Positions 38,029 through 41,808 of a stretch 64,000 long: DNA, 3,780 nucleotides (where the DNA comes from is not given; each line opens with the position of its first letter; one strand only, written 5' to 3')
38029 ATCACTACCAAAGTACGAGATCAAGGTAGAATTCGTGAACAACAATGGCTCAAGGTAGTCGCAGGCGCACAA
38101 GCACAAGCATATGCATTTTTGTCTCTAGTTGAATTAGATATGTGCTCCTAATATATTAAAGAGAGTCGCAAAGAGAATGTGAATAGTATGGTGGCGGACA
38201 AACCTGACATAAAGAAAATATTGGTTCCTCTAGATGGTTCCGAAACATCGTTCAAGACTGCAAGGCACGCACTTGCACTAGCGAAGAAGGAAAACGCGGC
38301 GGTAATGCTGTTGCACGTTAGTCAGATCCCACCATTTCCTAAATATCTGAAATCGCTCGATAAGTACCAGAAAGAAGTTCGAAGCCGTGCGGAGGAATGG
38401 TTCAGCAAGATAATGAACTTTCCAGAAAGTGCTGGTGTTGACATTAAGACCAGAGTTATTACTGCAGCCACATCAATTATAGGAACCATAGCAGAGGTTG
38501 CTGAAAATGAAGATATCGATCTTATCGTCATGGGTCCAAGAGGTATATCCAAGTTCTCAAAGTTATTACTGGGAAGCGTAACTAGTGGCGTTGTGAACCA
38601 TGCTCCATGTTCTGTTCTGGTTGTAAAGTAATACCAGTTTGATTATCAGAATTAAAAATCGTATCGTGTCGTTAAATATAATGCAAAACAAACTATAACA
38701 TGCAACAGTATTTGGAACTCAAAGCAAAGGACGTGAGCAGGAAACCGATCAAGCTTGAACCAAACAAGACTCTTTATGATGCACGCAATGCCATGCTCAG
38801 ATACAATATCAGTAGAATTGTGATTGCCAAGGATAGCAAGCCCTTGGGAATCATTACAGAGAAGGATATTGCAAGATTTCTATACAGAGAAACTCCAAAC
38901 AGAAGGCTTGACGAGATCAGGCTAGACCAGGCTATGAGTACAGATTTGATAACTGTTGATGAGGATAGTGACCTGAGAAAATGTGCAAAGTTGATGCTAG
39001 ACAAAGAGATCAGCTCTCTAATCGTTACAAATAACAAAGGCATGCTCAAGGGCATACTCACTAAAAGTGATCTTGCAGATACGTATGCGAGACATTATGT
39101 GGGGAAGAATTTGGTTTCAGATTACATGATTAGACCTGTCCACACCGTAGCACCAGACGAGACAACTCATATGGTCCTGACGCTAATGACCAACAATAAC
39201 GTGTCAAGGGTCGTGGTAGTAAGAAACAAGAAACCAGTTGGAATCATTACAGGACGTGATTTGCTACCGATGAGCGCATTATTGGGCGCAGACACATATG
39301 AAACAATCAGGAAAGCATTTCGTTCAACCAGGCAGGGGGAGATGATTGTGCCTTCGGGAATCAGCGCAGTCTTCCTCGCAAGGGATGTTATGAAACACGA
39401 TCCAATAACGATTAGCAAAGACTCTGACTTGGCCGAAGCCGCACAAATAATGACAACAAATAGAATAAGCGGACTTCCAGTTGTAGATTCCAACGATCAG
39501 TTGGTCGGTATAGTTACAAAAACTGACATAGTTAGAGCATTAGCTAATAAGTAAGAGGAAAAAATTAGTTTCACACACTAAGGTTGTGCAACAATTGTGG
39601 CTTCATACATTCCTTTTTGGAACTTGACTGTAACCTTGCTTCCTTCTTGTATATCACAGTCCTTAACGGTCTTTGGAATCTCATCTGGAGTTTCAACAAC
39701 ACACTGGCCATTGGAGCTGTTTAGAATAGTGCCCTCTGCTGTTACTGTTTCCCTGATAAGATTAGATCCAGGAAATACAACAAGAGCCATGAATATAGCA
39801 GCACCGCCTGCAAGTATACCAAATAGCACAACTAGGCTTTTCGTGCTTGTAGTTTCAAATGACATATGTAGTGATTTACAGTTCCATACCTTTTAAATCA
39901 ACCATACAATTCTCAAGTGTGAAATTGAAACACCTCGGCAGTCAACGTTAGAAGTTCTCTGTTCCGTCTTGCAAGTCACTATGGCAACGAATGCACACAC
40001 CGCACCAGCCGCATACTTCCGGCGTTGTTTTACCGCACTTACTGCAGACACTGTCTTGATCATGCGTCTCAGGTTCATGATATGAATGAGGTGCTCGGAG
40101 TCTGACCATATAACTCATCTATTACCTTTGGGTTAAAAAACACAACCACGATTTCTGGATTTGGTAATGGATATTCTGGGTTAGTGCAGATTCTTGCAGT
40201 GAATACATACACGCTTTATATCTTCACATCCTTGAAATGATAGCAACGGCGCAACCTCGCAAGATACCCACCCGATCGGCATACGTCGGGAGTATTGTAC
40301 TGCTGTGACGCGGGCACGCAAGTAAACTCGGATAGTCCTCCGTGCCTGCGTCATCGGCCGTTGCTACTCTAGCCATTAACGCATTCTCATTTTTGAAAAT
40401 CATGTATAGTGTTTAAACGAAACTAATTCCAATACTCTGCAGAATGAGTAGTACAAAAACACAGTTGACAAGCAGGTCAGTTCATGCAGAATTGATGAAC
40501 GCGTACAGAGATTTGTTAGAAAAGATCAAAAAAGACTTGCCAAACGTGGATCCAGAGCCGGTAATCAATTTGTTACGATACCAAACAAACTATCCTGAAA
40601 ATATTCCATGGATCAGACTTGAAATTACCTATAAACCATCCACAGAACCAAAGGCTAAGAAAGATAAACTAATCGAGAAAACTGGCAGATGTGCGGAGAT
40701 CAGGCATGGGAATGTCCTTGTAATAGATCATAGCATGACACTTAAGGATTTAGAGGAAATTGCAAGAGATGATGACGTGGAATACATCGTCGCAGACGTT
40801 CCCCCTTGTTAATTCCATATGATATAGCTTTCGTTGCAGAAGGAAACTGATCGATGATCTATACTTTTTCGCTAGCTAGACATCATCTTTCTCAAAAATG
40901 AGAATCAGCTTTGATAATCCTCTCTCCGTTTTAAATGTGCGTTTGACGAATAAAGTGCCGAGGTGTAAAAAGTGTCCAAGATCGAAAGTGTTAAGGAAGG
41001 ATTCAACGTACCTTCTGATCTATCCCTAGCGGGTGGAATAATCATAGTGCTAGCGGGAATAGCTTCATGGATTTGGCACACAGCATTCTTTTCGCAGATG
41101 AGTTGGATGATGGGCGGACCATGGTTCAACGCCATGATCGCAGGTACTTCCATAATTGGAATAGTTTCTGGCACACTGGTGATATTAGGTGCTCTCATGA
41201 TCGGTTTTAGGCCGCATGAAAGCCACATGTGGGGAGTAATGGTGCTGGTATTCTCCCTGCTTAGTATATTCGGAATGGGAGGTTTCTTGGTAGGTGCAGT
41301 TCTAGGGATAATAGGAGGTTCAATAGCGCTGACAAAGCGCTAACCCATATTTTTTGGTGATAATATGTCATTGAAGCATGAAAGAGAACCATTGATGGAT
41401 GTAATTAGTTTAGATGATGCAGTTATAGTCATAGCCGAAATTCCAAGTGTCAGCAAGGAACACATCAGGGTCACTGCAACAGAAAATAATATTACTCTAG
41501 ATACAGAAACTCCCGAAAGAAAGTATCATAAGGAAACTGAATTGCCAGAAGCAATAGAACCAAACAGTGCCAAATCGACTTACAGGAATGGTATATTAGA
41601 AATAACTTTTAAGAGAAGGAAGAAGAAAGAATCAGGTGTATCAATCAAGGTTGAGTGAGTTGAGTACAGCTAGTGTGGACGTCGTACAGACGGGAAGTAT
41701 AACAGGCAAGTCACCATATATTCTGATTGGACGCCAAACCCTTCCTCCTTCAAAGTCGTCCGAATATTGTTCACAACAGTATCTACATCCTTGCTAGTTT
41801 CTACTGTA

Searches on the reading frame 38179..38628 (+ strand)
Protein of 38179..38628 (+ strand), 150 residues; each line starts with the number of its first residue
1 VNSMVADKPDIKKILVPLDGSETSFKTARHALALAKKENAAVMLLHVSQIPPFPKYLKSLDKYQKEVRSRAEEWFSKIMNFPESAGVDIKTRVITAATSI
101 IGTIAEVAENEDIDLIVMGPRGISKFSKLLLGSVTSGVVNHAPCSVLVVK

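Call 67: search_protein_families(library=pfam, proteins=[window:38179-38628:+], max_evalue=0.001)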
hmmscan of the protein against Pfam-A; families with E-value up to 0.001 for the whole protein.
window:38179-38628:+ (150 aa): 1 family
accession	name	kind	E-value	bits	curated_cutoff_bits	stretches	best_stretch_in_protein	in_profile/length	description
PF00582.32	Usp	-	1e-33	117.3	24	1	11-150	2-141/141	Universal stress protein family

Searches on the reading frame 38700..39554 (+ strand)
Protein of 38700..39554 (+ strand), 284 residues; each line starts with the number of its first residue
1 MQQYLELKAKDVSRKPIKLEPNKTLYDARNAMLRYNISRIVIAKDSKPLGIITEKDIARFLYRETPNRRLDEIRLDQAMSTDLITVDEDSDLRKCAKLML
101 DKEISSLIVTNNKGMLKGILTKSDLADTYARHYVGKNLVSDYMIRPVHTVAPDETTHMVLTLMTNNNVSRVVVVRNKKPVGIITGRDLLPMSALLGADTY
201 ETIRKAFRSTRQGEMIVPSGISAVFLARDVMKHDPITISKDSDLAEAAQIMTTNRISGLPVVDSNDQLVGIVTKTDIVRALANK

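Call 5: search_protein_families(library=pfam, proteins=[window:38700-39554:+], max_evalue=0.1)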
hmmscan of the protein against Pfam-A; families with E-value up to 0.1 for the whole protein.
window:38700-39554:+ (284 aa): 3 families
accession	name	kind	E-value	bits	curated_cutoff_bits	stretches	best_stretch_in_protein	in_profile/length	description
PF00571.33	CBS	-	1e-58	195.9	24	4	227-282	1-56/57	CBS domain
PF07005.16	SBD_N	-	0.0032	17.7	25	0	207-263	117-169/230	Sugar-binding N-terminal domain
PF00564.30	PB1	-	0.013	15.8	23.6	0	234-250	52-68/84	PB1 domain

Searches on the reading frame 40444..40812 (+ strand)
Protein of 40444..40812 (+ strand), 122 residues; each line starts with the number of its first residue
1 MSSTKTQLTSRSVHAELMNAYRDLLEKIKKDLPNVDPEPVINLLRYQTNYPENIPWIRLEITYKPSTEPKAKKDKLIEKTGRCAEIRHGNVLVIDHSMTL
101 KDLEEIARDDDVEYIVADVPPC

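Call 5: search_protein_families(library=pfam, proteins=[window:40444-40812:+], max_evalue=0.1)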
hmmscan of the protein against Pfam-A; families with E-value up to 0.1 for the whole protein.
window:40444-40812:+ (122 aa): 1 family
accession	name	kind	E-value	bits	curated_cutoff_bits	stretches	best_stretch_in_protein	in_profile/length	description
PF18929.5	DUF5678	-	0.031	14.5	23.2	0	93-121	18-48/49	Family of unknown function (DUF5678)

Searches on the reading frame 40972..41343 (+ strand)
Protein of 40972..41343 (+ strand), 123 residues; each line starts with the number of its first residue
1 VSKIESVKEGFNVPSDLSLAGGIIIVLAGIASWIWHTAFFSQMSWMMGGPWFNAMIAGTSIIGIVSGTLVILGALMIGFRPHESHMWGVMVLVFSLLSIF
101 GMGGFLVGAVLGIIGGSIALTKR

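Call 5: search_protein_families(library=pfam, proteins=[window:40972-41343:+], max_evalue=0.1)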
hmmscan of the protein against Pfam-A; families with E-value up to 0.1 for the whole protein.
window:40972-41343:+ (123 aa): 1 family
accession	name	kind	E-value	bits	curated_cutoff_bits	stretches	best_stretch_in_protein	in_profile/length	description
PF19609.4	DUF6114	-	2.4e-08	35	27.9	1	20-120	11-103/106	Family of unknown function (DUF6114)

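Call 6: search_protein_families(library=ncbifam, proteins=[window:40972-41343:+], max_evalue=0.1)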
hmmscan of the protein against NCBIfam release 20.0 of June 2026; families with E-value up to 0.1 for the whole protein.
window:40972-41343:+ (123 aa): 0 families

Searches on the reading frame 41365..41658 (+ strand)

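Call 5: search_protein_families(library=pfam, proteins=[window:41365-41658:+], max_evalue=0.1)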
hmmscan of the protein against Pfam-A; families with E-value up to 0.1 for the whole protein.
window:41365-41658:+ (97 aa): 3 families
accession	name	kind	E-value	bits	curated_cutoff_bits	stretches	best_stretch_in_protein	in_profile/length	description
PF00011.27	HSP20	-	8.7e-09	35.8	20.8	1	29-95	18-100/102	Hsp20/alpha crystallin family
PF04969.22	CS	-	0.013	16.9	21.3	1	18-82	10-76/78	CS domain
PF17886.7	ArsA_HSP20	-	0.032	14.2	22.5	1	18-82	2-63/63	HSP20-like domain found in ArsA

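Call 6: search_protein_families(library=ncbifam, proteins=[window:41365-41658:+], max_evalue=0.1)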
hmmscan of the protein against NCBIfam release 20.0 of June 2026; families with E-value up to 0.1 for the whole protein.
window:41365-41658:+ (97 aa): 4 families
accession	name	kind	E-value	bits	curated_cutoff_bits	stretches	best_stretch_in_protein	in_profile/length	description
NF041800.1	Hsp20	equivalog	3.9e-31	107.9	140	1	4-97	69-162/162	archaeal heat shock protein Hsp20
NF041799.1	Hsp14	equivalog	6.7e-08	32.5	100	1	9-95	19-116/118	archaeal heat shock protein Hsp14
NF042420.1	Hsp18_Clos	equivalog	5.3e-05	23.3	195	1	11-55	45-89/147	heat shock protein Hsp18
NF002218.0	PRK01115.1-1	equivalog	0.013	14.7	267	1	15-83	140-211/249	DNA polymerase sliding clamp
